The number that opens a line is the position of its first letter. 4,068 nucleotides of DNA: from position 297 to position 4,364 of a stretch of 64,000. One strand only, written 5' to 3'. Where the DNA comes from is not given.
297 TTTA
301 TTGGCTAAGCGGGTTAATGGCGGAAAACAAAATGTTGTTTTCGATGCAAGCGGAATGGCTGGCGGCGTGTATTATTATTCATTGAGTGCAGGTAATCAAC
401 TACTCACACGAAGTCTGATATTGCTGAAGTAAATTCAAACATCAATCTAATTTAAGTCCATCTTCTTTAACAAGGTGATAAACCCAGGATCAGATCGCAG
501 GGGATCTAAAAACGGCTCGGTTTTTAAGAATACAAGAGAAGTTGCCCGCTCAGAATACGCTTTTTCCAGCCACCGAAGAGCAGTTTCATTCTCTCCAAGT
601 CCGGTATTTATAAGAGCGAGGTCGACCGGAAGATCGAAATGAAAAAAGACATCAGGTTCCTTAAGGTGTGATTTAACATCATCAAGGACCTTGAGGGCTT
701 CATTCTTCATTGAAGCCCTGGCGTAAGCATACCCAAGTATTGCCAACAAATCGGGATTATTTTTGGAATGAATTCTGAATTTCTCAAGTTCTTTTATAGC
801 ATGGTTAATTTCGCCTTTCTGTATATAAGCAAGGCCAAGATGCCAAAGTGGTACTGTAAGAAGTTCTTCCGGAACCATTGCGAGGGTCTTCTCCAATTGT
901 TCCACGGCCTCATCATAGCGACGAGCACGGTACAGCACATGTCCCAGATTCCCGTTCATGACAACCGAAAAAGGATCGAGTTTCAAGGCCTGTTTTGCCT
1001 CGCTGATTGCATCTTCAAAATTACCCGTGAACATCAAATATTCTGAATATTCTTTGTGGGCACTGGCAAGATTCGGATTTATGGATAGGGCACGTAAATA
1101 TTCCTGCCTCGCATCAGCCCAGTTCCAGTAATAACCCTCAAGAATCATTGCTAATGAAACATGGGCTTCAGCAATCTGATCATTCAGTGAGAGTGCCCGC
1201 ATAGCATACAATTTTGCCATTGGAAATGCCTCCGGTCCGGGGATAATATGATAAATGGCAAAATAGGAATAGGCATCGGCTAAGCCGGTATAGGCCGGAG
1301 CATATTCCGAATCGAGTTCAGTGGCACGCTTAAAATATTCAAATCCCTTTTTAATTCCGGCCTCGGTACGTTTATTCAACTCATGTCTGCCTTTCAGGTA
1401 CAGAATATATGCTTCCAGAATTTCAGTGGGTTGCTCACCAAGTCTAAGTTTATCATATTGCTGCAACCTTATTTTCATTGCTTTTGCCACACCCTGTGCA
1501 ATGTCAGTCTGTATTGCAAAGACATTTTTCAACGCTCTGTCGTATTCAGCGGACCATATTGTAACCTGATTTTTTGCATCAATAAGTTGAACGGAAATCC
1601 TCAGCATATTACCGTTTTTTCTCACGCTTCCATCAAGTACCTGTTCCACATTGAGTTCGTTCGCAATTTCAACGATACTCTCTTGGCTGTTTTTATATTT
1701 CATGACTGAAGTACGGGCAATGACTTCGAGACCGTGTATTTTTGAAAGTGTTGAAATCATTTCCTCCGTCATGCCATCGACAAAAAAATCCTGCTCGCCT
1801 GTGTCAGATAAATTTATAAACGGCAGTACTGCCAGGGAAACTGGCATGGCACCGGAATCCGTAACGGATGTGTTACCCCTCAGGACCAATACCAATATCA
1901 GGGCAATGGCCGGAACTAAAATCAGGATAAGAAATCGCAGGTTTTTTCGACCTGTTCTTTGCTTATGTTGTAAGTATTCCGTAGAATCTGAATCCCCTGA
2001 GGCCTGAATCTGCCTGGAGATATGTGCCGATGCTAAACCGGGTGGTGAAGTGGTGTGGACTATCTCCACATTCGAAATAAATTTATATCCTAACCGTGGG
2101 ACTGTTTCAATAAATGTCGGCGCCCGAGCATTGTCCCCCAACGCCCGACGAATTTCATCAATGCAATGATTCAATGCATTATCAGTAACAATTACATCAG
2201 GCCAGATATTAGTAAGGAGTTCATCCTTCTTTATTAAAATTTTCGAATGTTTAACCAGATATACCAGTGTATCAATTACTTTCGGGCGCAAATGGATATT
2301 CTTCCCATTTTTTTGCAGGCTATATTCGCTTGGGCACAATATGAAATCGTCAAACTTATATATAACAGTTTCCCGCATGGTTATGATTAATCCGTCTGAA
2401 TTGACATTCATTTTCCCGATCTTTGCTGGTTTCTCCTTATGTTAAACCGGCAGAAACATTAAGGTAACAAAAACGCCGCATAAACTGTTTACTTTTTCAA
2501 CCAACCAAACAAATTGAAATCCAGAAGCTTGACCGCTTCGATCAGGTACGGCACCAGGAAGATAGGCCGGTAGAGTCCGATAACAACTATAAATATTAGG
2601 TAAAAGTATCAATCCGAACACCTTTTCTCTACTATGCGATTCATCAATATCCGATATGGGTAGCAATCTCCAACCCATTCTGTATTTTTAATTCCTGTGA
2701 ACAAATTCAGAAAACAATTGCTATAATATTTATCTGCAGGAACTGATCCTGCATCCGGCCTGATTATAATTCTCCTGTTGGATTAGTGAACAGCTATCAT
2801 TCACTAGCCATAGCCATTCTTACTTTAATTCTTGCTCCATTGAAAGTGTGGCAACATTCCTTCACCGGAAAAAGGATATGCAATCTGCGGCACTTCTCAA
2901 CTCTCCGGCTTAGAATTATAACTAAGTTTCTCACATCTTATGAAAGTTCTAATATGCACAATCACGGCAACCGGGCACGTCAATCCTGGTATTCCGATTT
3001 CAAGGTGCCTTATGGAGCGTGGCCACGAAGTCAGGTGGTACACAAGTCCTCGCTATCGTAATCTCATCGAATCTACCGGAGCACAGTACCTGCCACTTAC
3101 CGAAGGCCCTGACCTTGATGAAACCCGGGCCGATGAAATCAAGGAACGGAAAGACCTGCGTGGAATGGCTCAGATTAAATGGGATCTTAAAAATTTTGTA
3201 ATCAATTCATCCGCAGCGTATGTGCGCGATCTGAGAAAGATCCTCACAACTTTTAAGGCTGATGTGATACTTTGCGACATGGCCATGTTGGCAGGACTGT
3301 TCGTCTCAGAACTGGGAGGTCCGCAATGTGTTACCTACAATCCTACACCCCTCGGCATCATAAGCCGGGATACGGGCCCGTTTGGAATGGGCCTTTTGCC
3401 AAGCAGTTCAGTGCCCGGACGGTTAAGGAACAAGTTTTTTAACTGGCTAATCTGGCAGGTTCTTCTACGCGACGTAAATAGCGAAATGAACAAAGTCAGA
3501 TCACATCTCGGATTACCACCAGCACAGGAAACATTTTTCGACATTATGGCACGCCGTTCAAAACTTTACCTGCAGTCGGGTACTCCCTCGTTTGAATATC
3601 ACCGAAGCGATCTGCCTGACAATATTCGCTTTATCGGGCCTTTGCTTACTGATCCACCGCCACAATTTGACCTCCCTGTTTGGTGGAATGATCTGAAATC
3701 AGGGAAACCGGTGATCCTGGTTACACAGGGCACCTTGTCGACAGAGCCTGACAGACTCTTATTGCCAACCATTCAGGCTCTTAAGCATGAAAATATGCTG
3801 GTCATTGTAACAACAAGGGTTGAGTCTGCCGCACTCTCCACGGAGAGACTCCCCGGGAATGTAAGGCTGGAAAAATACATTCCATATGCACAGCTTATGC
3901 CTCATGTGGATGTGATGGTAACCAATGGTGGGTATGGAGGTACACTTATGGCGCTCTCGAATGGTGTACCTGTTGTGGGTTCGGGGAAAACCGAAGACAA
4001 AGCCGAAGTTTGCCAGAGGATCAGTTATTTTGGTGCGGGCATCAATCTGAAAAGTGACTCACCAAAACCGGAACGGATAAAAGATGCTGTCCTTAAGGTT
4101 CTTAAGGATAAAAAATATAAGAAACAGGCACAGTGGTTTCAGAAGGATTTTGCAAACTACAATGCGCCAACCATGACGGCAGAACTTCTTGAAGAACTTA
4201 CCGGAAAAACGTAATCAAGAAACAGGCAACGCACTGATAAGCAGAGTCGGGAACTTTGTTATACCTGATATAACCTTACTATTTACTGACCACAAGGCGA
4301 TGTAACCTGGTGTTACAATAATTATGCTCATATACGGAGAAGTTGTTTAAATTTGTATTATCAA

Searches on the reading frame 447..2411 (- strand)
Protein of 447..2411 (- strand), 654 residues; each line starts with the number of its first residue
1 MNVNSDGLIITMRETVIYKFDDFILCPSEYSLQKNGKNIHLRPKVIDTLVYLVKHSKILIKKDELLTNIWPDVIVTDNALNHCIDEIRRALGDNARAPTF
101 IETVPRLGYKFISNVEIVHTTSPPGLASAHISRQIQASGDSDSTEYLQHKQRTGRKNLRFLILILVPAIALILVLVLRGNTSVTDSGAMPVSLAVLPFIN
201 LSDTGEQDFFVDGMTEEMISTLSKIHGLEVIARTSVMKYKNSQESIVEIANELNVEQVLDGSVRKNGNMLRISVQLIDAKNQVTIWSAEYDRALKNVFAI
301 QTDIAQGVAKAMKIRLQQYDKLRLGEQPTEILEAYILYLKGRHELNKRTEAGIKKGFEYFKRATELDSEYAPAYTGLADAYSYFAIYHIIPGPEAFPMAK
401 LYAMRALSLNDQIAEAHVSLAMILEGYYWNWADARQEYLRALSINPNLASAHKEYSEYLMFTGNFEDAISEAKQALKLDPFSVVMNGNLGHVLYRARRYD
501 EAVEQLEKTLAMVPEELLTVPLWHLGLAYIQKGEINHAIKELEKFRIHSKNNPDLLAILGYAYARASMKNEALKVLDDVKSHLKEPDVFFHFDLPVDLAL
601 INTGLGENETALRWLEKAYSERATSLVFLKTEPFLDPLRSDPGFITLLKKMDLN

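Call 43: search_protein_families(library=pfam, proteins=[window:447-2411:-], max_evalue=0.00001)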
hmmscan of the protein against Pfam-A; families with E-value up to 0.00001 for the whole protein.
window:447-2411:- (654 aa): 10 families
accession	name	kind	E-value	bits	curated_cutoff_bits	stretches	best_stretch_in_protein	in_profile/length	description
PF07719.23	TPR_2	-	8.3e-18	63.4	27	0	488-515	6-33/34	Tetratricopeptide repeat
PF00486.34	Trans_reg_C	-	1.1e-14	54.6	26.2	1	36-111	1-77/77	Transcriptional regulatory protein, C terminal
PF13414.12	TPR_11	-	9.2e-11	41.7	26.8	0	431-452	10-31/42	TPR repeat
PF13428.12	TPR_14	-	1.4e-10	41.2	23.5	0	451-480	3-32/44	Tetratricopeptide repeat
PF13181.12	TPR_8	-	3.4e-10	39.7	25.7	0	523-544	5-26/34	Tetratricopeptide repeat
PF14559.12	TPR_19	-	6.6e-10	39.6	25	0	463-514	5-56/68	Tetratricopeptide repeat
PF13431.12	TPR_17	-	8.4e-10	38.6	24.4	0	473-503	3-33/34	Tetratricopeptide repeat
PF00515.34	TPR_1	-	1e-08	35.1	27.8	0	488-512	6-30/34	Tetratricopeptide repeat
PF13424.12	TPR_12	-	2.4e-08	34.5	30.1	0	485-543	5-69/77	Tetratricopeptide repeat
PF13432.12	TPR_16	-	6e-08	33.4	32.7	1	459-514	7-62/65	Tetratricopeptide repeat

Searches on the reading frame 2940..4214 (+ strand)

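Call 43: search_protein_families(library=pfam, proteins=[window:2940-4214:+], max_evalue=0.00001)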
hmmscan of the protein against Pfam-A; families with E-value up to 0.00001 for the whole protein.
window:2940-4214:+ (424 aa): 2 families
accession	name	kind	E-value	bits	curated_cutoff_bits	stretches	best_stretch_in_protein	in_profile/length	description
PF06722.18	EryCIII-like_C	-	4.5e-22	79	31.7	1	288-420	14-145/145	Erythromycin biosynthesis protein CIII-like, C-terminal domain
PF00201.24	UDPGT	-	1.2e-08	34.7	19.5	1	209-397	228-415/499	UDP-glucoronosyl and UDP-glucosyl transferase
